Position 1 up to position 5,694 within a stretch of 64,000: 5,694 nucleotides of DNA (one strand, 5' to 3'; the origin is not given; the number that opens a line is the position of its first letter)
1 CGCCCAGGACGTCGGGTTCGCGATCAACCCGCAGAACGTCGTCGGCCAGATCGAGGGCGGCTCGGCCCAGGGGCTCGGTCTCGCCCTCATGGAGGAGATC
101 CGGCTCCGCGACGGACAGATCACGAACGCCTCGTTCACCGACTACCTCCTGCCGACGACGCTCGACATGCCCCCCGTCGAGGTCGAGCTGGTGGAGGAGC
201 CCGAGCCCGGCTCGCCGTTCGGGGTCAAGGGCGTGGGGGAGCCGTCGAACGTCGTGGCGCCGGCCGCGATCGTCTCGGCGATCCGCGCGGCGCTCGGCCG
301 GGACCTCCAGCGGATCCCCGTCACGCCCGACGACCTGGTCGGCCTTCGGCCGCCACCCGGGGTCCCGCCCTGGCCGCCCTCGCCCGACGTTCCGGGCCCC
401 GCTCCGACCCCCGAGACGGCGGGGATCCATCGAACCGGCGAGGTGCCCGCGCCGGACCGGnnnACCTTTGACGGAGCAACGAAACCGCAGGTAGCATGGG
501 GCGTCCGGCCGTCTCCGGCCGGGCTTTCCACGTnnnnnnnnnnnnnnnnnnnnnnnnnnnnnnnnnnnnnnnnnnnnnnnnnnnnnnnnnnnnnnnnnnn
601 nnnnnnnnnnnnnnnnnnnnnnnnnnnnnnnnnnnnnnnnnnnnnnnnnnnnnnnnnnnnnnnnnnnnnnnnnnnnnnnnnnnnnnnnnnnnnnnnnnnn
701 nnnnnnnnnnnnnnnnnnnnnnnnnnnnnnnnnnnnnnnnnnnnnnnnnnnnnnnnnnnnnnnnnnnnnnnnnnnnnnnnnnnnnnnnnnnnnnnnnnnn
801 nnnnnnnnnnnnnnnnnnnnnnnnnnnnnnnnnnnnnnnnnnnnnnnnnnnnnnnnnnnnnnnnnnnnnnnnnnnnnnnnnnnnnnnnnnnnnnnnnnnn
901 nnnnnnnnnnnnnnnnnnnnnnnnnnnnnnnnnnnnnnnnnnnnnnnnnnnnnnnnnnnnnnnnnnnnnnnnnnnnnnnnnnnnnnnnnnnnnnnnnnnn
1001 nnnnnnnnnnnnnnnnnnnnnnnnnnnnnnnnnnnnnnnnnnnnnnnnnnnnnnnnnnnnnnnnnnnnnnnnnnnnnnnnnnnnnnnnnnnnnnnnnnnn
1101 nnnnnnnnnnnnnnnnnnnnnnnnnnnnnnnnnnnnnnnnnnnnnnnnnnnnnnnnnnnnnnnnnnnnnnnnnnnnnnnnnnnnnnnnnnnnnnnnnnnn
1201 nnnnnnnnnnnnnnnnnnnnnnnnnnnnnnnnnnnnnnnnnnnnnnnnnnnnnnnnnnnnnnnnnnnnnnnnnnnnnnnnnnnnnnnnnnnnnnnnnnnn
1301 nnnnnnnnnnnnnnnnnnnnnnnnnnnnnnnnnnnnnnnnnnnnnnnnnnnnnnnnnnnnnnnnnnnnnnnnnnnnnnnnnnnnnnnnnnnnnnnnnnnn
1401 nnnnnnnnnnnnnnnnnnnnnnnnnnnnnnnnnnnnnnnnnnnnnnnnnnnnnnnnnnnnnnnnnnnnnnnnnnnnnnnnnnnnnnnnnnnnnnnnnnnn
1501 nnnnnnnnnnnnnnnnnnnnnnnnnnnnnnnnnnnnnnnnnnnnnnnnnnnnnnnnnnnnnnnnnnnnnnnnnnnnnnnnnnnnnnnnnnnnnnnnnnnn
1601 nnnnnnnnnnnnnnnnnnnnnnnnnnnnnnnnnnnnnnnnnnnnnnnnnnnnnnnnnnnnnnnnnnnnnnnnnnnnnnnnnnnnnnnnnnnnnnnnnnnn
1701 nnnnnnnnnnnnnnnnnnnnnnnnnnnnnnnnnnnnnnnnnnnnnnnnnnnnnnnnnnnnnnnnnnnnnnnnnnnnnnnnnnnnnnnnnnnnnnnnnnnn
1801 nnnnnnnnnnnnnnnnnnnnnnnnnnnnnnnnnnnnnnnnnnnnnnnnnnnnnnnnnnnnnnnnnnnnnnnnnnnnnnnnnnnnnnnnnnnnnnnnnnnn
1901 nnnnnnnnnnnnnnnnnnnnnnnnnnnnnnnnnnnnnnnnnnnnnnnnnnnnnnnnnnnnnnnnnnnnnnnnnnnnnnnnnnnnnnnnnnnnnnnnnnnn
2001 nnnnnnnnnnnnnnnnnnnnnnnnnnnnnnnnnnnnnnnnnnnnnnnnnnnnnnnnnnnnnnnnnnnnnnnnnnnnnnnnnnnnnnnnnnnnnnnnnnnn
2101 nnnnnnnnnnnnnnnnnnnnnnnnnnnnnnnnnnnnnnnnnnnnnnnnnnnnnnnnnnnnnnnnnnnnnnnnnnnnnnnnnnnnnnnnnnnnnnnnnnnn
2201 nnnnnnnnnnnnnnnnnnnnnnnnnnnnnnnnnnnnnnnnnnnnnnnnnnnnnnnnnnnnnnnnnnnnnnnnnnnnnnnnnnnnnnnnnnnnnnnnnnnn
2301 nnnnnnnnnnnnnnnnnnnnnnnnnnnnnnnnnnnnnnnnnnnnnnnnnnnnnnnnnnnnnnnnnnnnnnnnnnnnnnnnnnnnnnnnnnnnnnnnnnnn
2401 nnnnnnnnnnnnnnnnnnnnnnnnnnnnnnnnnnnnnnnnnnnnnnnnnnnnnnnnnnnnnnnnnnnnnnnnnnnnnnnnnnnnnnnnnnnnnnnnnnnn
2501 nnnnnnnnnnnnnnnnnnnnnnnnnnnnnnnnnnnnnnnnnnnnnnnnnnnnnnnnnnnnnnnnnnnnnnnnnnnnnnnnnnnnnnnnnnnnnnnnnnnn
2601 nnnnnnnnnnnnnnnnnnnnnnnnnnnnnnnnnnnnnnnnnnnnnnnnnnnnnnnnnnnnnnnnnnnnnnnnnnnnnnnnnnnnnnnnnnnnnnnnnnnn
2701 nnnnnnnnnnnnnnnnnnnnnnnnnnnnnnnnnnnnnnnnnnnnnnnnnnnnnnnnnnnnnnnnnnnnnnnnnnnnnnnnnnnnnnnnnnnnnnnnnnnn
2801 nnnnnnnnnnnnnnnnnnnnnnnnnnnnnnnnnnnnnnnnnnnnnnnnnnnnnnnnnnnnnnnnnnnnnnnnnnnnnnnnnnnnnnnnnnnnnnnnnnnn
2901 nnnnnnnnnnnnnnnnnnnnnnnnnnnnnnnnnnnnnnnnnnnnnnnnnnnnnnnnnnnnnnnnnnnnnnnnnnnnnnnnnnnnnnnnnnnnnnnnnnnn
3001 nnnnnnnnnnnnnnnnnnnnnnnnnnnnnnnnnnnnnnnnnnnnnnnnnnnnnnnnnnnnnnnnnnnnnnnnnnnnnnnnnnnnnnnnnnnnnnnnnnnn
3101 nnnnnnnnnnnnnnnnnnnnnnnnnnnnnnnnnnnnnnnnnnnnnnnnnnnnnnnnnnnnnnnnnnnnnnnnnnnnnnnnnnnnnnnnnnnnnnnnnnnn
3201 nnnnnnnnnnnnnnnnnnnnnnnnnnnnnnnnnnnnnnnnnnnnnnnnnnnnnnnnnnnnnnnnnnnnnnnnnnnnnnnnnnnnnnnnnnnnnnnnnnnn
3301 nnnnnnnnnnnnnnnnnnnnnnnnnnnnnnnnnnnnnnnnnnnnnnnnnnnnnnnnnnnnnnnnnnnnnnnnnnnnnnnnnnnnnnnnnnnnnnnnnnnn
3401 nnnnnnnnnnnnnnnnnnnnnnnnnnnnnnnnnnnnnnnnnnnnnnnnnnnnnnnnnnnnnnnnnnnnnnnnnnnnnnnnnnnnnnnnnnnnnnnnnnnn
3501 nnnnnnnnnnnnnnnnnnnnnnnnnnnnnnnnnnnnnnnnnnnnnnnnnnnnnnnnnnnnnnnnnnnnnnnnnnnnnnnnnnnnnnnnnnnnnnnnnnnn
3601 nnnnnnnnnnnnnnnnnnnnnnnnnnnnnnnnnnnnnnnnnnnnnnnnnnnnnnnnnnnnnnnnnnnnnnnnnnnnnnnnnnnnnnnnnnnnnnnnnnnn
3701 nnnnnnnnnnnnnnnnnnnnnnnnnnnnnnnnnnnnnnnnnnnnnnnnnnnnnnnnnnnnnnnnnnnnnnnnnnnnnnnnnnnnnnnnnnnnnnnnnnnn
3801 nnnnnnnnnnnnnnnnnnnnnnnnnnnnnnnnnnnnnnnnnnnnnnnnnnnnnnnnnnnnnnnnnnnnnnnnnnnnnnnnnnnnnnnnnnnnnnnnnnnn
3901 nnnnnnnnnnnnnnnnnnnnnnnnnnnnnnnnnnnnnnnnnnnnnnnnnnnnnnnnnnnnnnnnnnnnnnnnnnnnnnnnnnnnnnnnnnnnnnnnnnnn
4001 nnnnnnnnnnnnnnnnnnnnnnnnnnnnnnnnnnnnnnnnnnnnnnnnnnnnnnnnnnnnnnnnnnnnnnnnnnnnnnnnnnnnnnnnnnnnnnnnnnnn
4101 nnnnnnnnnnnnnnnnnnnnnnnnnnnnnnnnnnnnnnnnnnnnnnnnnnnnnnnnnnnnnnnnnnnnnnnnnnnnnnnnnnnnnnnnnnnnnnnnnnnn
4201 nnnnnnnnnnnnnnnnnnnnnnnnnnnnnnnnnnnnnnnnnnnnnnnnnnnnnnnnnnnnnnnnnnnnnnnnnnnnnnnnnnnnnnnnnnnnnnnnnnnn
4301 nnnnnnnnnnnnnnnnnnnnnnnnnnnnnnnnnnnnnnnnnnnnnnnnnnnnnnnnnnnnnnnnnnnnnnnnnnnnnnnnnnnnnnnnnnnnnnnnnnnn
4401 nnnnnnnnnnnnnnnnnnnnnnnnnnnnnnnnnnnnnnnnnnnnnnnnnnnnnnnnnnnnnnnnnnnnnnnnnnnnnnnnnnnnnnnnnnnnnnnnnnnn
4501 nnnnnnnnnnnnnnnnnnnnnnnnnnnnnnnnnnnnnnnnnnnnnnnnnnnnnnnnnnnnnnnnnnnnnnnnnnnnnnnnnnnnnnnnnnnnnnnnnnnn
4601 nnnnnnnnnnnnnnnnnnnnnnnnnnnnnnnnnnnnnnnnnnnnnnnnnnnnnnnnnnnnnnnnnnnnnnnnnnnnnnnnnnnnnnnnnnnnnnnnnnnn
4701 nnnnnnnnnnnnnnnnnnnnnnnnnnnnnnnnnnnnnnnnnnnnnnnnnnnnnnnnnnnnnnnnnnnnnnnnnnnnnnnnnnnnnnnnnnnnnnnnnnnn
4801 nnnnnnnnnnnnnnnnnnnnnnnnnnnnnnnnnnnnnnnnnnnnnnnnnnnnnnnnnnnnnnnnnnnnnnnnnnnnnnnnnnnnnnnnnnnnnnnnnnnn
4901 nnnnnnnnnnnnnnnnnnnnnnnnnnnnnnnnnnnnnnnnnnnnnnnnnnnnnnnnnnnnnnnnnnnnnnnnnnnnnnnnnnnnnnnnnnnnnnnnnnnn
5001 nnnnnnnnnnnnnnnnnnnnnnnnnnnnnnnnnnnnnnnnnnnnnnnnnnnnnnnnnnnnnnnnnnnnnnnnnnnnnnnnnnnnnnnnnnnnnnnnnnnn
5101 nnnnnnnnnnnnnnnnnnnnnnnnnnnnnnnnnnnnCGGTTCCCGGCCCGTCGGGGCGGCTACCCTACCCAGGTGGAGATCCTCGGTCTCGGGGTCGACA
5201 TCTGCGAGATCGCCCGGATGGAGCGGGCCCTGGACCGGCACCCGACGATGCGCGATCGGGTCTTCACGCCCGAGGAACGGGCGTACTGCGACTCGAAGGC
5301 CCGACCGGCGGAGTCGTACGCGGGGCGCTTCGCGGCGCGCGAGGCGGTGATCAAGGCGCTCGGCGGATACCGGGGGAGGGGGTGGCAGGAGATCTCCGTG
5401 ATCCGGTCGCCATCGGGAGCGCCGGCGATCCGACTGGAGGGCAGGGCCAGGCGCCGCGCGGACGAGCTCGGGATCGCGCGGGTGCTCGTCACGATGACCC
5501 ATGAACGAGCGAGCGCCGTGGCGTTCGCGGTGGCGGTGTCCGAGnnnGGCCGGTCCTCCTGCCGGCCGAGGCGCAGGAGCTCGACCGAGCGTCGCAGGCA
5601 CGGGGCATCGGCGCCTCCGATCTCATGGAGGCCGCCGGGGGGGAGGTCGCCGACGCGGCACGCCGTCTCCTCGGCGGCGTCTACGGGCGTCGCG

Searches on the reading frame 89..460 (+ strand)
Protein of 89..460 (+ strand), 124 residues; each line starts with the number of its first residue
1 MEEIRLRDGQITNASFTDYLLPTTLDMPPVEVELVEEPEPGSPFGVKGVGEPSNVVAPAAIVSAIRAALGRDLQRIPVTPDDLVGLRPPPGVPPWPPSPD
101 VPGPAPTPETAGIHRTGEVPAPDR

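Call 3: search_protein_families(library=pfam, proteins=[window:89-460:+], max_evalue=0.01)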
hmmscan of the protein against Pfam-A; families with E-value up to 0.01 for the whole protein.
window:89-460:+ (124 aa): 1 family
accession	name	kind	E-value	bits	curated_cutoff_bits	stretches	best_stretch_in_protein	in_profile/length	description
PF20256.3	MoCoBD_2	-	0.0072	16.3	27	0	1-28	255-283/283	Molybdopterin cofactor-binding domain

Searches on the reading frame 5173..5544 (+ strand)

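Call 38: search_protein_families(library=pfam, proteins=[window:5173-5544:+], max_evalue=0.0001)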
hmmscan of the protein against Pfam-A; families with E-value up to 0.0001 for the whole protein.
window:5173-5544:+ (124 aa): 1 family
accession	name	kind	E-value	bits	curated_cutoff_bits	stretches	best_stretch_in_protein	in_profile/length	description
PF01648.25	ACPS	-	4.8e-18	65.7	25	1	5-99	1-99/111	4'-phosphopantetheinyl transferase superfamily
